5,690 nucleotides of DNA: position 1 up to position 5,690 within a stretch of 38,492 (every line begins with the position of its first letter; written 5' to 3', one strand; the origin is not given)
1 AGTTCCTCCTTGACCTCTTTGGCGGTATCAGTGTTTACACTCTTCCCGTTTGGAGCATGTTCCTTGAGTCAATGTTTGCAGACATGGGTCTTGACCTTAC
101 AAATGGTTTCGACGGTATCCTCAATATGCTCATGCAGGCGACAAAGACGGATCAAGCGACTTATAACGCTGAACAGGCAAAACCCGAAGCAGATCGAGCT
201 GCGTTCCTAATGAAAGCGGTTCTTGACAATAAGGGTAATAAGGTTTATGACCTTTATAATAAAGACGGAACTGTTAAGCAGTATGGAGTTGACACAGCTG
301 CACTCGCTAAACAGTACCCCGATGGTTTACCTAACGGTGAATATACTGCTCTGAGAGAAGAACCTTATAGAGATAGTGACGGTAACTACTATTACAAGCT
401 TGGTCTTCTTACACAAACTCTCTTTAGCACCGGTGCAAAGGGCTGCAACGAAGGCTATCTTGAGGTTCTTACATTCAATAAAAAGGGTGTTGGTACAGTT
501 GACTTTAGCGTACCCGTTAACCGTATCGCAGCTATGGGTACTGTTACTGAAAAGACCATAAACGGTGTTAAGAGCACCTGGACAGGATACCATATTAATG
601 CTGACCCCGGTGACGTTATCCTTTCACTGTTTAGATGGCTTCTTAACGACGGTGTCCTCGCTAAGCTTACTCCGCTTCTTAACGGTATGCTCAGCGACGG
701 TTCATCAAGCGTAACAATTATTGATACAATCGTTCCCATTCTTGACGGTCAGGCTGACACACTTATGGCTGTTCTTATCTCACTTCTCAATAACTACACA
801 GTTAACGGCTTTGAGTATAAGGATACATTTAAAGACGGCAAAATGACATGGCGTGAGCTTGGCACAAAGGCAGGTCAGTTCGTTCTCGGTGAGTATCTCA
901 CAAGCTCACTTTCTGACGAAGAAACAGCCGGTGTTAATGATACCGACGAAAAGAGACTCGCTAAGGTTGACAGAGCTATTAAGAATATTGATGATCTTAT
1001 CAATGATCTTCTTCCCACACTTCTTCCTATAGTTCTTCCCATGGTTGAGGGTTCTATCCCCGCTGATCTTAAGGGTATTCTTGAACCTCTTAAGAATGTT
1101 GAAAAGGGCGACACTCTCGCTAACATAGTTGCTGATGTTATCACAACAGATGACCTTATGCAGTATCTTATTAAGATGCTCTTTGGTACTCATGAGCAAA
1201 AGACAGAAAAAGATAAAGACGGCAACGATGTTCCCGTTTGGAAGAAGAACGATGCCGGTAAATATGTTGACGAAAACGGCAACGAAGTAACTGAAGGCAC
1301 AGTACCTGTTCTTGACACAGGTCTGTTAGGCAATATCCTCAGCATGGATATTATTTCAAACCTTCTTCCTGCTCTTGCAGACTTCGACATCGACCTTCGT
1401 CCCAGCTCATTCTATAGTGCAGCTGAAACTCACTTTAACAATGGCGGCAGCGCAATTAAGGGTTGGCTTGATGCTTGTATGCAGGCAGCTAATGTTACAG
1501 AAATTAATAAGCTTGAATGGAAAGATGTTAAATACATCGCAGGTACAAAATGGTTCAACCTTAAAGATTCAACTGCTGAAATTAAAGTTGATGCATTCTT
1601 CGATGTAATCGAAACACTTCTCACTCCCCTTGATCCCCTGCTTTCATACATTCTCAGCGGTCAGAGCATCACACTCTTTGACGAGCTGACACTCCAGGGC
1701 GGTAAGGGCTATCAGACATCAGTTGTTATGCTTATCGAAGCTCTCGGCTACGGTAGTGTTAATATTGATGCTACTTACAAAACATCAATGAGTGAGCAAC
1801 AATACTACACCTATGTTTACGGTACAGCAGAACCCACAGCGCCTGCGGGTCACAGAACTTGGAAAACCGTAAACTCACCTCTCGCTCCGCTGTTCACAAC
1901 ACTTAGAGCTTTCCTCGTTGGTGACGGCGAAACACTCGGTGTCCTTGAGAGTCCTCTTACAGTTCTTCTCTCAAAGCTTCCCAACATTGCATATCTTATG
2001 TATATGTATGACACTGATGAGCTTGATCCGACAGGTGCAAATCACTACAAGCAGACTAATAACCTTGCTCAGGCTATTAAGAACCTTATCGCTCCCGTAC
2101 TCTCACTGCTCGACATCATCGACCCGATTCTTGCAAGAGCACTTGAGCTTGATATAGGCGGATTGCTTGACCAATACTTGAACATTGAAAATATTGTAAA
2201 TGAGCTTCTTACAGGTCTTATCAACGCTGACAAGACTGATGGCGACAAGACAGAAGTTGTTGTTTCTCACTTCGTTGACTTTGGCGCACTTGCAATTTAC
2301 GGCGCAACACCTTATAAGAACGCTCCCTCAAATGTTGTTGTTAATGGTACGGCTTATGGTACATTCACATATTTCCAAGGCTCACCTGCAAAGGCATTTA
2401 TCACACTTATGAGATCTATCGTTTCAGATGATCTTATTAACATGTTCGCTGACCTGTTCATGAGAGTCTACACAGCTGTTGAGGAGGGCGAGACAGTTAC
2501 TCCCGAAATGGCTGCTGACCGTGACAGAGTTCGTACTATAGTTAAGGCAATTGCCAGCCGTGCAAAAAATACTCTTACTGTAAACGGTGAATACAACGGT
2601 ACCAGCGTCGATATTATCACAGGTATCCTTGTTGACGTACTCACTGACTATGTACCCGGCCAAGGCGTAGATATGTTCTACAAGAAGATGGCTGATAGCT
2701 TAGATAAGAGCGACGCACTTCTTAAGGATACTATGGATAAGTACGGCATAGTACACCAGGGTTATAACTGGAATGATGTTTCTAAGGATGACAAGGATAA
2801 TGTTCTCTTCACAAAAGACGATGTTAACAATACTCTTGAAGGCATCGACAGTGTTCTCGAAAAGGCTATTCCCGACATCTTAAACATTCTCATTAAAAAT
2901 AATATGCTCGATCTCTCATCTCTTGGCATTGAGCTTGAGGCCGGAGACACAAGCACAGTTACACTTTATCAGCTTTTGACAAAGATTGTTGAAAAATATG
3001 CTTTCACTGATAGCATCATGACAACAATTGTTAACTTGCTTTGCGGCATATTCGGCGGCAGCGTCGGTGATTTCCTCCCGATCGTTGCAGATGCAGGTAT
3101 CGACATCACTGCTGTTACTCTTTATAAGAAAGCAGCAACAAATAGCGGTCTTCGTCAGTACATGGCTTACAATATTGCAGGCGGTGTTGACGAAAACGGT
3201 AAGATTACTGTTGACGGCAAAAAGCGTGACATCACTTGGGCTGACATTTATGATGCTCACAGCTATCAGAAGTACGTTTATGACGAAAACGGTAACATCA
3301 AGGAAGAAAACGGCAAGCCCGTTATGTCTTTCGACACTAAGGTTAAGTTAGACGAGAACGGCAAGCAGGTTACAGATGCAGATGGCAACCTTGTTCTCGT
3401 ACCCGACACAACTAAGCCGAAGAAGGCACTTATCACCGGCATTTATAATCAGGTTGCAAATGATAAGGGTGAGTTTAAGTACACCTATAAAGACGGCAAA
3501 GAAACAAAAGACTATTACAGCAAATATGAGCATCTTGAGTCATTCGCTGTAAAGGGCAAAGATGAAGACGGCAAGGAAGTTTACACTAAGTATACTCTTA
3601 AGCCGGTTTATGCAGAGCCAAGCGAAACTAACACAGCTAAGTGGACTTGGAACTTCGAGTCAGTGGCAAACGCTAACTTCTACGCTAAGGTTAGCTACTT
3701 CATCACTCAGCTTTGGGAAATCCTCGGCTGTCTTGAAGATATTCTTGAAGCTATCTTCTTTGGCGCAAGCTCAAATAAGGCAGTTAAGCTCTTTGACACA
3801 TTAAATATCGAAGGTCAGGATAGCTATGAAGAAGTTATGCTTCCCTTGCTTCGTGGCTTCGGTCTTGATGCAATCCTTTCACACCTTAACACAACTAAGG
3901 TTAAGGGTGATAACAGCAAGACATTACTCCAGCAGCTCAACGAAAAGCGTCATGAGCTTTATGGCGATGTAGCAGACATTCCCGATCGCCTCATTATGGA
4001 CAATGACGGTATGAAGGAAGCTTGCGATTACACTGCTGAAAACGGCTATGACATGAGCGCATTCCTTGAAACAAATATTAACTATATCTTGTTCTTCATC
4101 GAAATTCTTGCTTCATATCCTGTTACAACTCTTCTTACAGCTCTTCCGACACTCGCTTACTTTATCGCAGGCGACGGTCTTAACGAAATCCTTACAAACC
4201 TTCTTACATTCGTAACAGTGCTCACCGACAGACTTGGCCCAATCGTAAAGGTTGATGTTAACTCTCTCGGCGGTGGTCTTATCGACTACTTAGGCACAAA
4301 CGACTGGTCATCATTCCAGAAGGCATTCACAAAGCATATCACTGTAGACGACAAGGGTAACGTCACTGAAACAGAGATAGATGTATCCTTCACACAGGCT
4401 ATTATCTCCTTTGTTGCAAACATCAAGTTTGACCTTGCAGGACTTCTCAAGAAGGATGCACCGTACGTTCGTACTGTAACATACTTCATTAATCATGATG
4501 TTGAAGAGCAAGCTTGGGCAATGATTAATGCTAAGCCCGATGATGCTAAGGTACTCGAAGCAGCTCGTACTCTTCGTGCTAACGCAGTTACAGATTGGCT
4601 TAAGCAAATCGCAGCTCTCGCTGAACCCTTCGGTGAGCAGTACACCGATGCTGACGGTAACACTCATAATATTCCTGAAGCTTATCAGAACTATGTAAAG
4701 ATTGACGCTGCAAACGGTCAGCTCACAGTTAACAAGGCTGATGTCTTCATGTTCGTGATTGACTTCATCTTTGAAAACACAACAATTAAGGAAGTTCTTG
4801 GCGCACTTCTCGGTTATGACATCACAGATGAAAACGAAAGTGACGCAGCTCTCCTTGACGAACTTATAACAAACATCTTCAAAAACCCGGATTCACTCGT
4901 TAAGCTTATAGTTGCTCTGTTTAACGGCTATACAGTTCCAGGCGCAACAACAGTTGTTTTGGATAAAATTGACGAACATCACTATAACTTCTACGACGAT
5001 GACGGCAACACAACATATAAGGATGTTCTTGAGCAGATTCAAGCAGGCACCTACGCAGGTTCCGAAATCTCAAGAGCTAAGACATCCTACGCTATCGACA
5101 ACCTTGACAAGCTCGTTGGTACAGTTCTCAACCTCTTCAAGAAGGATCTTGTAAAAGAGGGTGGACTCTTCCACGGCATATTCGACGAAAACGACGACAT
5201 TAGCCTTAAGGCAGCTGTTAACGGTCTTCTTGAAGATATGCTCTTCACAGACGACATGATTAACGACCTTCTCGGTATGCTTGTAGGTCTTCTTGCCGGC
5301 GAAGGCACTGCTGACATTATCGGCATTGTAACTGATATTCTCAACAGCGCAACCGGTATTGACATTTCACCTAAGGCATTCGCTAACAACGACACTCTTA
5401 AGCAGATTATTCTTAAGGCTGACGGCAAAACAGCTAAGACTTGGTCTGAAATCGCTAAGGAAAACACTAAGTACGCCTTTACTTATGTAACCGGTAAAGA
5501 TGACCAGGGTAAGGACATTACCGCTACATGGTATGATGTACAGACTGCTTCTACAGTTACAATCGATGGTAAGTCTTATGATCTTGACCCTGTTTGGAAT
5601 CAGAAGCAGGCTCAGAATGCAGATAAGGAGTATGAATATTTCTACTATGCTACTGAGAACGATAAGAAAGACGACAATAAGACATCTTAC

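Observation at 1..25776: Giant (>8,400 codon) modular gene of unrecognised family fills two thirds of the window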

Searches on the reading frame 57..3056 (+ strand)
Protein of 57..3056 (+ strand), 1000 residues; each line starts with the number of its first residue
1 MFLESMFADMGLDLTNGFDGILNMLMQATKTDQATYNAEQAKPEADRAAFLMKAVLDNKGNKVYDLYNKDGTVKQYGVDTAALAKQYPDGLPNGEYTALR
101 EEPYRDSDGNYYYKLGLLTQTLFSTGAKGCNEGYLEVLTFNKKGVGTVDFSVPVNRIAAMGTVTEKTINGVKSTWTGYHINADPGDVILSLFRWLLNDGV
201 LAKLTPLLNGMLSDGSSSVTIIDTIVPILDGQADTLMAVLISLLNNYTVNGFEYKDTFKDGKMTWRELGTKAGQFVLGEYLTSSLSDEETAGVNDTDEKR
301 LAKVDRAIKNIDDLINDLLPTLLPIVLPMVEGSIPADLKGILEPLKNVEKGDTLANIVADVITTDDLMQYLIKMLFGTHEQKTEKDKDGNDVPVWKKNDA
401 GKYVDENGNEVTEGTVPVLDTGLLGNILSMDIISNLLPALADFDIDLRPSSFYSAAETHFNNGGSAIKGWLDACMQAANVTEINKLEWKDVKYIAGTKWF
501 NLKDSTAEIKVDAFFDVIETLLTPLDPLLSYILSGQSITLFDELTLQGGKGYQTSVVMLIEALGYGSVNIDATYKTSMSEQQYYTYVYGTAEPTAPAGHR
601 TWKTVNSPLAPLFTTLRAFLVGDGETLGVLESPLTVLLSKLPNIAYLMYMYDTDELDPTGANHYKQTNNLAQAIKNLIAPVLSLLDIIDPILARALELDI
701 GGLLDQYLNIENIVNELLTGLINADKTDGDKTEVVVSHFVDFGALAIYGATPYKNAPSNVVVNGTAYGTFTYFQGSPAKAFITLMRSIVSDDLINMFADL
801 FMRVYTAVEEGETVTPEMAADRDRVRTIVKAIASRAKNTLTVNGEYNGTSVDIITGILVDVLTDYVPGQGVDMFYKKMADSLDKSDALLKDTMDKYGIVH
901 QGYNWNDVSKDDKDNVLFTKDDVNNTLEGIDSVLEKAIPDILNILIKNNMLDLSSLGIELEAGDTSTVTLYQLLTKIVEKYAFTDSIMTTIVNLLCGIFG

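Call 8: search_protein_families(library=pfam, max_evalue=1, proteins=[window:57-3056:+])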
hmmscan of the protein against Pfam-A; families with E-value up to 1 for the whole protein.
window:57-3056:+ (1000 aa): 1 family
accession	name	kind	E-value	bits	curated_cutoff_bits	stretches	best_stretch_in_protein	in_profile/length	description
PF18877.6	SSSPR-51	-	0.26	11.6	27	0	402-412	4-14/48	SSSPR-51 domain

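Call 9: search_protein_families(library=ncbifam, max_evalue=1, proteins=[window:57-3056:+])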
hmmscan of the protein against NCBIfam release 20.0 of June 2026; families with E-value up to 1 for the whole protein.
window:57-3056:+ (1000 aa): 1 family
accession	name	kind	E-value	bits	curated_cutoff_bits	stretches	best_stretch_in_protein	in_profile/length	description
TIGR03323.1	alt_F1F0_F1_gam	exception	0.096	12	282.35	1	276-319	217-260/285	alternate F1F0 ATPase, F1 subunit gamma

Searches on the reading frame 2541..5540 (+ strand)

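Call 8: search_protein_families(library=pfam, max_evalue=1, proteins=[window:2541-5540:+])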
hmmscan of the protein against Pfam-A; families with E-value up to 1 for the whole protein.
window:2541-5540:+ (1000 aa): 1 family
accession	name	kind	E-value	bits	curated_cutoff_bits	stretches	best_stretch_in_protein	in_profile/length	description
PF17881.8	TseB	-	0.14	12.7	26.5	0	335-348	28-41/45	Cell wall elongation regulator TseB-like domain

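Call 9: search_protein_families(library=ncbifam, max_evalue=1, proteins=[window:2541-5540:+])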
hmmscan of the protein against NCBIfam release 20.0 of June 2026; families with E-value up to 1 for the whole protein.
window:2541-5540:+ (1000 aa): 1 family
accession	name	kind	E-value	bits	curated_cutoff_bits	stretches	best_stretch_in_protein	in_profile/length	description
NF008193.0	PRK10947.1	equivalog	0.14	12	211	1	203-279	57-132/137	histone-like nucleoid-structuring protein H-NS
